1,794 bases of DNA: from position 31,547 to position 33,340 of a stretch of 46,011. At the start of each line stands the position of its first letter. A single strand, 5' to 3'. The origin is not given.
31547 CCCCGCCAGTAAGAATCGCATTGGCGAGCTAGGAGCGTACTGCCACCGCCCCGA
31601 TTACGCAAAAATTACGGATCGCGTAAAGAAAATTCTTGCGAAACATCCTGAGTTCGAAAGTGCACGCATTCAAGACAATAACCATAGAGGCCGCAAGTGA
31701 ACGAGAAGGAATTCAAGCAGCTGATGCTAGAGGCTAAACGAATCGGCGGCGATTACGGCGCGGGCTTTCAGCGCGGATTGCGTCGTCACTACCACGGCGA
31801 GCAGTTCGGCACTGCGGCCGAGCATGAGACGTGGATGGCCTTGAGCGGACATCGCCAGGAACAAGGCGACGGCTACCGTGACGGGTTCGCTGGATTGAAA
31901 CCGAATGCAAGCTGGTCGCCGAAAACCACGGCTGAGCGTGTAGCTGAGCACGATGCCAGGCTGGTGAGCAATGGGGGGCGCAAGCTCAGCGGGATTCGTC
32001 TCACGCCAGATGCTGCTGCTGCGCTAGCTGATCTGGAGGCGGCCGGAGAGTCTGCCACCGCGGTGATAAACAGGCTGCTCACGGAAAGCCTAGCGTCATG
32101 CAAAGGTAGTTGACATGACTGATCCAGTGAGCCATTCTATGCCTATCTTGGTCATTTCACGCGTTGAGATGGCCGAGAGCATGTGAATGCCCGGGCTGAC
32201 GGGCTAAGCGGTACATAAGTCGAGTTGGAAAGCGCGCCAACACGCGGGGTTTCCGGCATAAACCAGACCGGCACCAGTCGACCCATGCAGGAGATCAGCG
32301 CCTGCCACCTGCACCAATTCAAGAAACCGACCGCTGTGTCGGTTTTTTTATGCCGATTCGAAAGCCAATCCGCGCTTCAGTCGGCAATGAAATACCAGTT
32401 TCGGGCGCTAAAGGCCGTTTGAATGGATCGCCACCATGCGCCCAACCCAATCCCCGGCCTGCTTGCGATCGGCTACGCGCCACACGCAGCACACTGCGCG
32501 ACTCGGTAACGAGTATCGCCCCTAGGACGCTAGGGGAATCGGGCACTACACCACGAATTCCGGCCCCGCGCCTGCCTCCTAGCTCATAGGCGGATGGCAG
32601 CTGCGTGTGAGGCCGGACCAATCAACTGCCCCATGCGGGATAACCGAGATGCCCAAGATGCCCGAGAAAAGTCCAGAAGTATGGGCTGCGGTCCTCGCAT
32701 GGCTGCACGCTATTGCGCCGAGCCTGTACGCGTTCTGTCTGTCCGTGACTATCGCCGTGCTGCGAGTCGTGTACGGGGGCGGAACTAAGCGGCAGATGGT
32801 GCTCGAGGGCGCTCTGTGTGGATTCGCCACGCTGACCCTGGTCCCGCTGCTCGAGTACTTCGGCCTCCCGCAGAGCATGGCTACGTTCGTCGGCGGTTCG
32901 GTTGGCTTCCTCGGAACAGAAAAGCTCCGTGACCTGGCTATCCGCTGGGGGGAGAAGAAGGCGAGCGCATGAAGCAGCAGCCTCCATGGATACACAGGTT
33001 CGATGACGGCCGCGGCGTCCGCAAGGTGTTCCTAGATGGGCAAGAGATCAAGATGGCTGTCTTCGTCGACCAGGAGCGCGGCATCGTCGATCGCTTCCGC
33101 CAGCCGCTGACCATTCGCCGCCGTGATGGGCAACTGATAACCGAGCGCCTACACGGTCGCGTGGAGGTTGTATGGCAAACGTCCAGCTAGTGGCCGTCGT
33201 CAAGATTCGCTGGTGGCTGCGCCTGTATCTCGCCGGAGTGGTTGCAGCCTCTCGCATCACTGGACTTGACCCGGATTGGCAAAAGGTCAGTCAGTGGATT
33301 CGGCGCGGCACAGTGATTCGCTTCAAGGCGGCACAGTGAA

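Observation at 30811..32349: Operator-gated strong promoter driving three orphan genes and ending in the strongest terminator of the window, in the Q-to-lysis cargo slot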

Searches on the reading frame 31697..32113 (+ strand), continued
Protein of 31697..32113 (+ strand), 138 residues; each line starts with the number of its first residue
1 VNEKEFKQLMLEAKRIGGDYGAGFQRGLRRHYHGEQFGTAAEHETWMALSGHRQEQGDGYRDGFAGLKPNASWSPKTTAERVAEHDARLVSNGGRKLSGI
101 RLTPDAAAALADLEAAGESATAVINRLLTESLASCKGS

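Call 98: find_related_loci(query=A1, collection=viral_contigs, flank=3000)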
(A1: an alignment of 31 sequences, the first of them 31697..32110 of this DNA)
Query A1 (138 aa) in viral_contigs; peptide patterns used: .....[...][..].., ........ (x = any residue, [..] = any of these).
44 stretches matched a pattern; 17 encode a relative of the query (tblastn E <= 1e-3); 17 distinct loci.
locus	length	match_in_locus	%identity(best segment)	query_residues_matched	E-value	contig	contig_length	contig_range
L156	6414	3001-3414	99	1-138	2e-90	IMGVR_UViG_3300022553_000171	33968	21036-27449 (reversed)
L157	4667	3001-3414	94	1-138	2e-78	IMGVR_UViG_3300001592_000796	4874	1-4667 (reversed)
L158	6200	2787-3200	94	1-138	2e-78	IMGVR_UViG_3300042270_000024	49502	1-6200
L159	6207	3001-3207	64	1-69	3e-28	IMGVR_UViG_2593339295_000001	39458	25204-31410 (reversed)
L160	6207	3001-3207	59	1-69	2e-24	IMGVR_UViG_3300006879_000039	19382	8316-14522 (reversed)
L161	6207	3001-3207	58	1-69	6e-24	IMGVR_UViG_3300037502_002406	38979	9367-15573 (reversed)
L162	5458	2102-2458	47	1-125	1e-23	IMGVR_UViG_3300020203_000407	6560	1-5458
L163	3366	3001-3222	57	1-71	4e-23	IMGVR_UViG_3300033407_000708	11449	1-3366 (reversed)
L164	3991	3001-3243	52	1-72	8e-21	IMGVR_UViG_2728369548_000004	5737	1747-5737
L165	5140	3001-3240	48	1-70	4e-20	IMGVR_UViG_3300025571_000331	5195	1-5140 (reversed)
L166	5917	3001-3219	52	1-70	2e-18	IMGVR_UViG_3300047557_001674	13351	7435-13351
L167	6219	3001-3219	56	1-65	8e-18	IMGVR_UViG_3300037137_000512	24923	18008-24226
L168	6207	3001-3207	46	1-69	4e-17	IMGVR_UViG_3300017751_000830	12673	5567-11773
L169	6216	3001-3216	47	1-64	1e-14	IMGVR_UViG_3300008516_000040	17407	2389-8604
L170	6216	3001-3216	44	1-66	5e-13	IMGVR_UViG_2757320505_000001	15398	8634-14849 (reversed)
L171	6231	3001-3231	42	5-69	1e-12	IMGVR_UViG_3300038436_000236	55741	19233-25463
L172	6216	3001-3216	46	1-64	1e-14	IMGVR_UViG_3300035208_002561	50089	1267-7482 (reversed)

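Call 101: search_protein_families(library=pfam, alignment_id=A4, max_evalue=0.001)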
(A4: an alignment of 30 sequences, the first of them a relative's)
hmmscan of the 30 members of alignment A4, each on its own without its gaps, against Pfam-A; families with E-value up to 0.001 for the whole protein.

A. member 1, L159:2615-3001:+ (129 aa): 0 families

B. families by the number of members that match (of 30 scanned): 13 families
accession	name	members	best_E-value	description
PF05443.17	ROS_MUCR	1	7.8e-14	ROS/MUCR transcriptional regulator protein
PF01381.28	HTH_3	1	2e-08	Helix-turn-helix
PF00249.37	Myb_DNA-binding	1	2.3e-08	Myb-like DNA-binding domain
PF08281.18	Sigma70_r4_2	1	4.1e-08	Sigma-70, region 4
PF13936.12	HTH_38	1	2.4e-06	Helix-turn-helix domain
PF07750.17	GcrA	1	4.1e-06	GcrA cell cycle regulator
PF25703.1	AcrF31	1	8.5e-06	Anti-CRISPR protein F31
PF13412.12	HTH_24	1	1.6e-05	Winged helix-turn-helix DNA-binding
PF13560.12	HTH_31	1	2.8e-05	Helix-turn-helix domain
PF13921.12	Myb_DNA-bind_6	1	0.0003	Myb-like DNA-binding domain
PF13384.12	HTH_23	1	0.00038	Homeodomain-like domain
PF13443.12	HTH_26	1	0.00071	Cro/C1-type HTH DNA-binding domain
PF12802.13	MarR_2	1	0.00098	MarR family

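Call 102: search_protein_families(library=phrogs, alignment_id=A4, max_evalue=0.00001)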
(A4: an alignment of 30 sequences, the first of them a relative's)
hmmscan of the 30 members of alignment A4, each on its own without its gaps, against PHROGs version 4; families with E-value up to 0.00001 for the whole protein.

A. member 1, L159:2615-3001:+ (129 aa): 0 families

B. families by the number of members that match (of 30 scanned): 13 families
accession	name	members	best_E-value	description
phrog_323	-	1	1.4e-41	transcriptional regulator, D5-like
phrog_30542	-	1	1.6e-25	-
phrog_21731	-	1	7.4e-24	-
phrog_21605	-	1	5.2e-17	-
phrog_1373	-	1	2e-13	transcriptional regulator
phrog_1891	-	1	5.3e-09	HNH endonuclease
phrog_14101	-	1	2.6e-08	transcriptional regulator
phrog_2339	-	1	3.7e-08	HTH DNA binding protein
phrog_12732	-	1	8.6e-07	-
phrog_35602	-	1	1.3e-06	-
phrog_11013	-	1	2.7e-06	-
phrog_26647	-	1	3.7e-06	-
phrog_190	-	1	9.2e-06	Holliday junction resolvase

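Call 103: search_protein_families(library=pfam, proteins=[L165:2373-2567:+, L161:2433-2645:+, L171:2360-2617:+, L172:1309-1557:+, L172:1565-1837:+], max_evalue=0.001)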
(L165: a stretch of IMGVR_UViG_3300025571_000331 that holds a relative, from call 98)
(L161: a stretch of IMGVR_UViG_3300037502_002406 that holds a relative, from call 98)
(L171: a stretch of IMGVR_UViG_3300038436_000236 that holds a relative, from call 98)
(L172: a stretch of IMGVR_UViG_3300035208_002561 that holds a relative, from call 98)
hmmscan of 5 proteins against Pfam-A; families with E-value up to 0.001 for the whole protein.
L165:2373-2567:+ (65 aa): 0 families

L161:2433-2645:+ (71 aa): 0 families

L171:2360-2617:+ (86 aa): 0 families

L172:1309-1557:+ (83 aa): 0 families

L172:1565-1837:+ (91 aa): 0 families

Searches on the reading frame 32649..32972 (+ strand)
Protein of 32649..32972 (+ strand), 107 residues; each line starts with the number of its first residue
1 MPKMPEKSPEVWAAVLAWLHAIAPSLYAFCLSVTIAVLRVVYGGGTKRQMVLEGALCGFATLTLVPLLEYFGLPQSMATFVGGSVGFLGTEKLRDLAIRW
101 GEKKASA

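Call 4: search_protein_families(library=pfam, proteins=[window:32649-32972:+], max_evalue=0.1)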
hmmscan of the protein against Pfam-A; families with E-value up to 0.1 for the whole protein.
window:32649-32972:+ (107 aa): 2 families
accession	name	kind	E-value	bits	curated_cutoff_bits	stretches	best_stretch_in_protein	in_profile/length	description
PF05106.17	Phage_holin_3_1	-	1.1e-30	106.4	23.8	1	6-104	1-99/99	Phage holin family (Lysis protein S)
PF16015.10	Promethin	-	0.021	15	27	1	12-89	30-101/106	Promethin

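Call 5: search_protein_families(library=phrogs, proteins=[window:32649-32972:+], max_evalue=0.1)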
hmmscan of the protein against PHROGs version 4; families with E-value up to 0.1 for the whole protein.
window:32649-32972:+ (107 aa): 3 families
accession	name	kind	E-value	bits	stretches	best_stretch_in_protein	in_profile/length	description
phrog_126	-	lysis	1.1e-37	129.4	1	1-105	1-105/114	holin/anti-holin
phrog_785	-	lysis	0.00042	21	1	49-104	46-101/107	holin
phrog_2073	-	lysis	0.0037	18.6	1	68-104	63-100/104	holin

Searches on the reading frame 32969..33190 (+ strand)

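Call 4: search_protein_families(library=pfam, proteins=[window:32969-33190:+], max_evalue=0.1)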
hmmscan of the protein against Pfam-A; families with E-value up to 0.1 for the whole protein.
window:32969-33190:+ (73 aa): 1 family
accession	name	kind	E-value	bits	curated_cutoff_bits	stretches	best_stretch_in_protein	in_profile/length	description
PF18045.7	ISP3_C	-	0.099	13.2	27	1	7-40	5-38/110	ISP3 C-terminal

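Call 5: search_protein_families(library=phrogs, proteins=[window:32969-33190:+], max_evalue=0.1)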
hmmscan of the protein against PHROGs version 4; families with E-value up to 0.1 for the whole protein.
window:32969-33190:+ (73 aa): 1 family
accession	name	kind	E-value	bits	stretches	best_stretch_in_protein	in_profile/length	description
phrog_3540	-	unknown function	9.8e-20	71.3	1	4-70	2-69/76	-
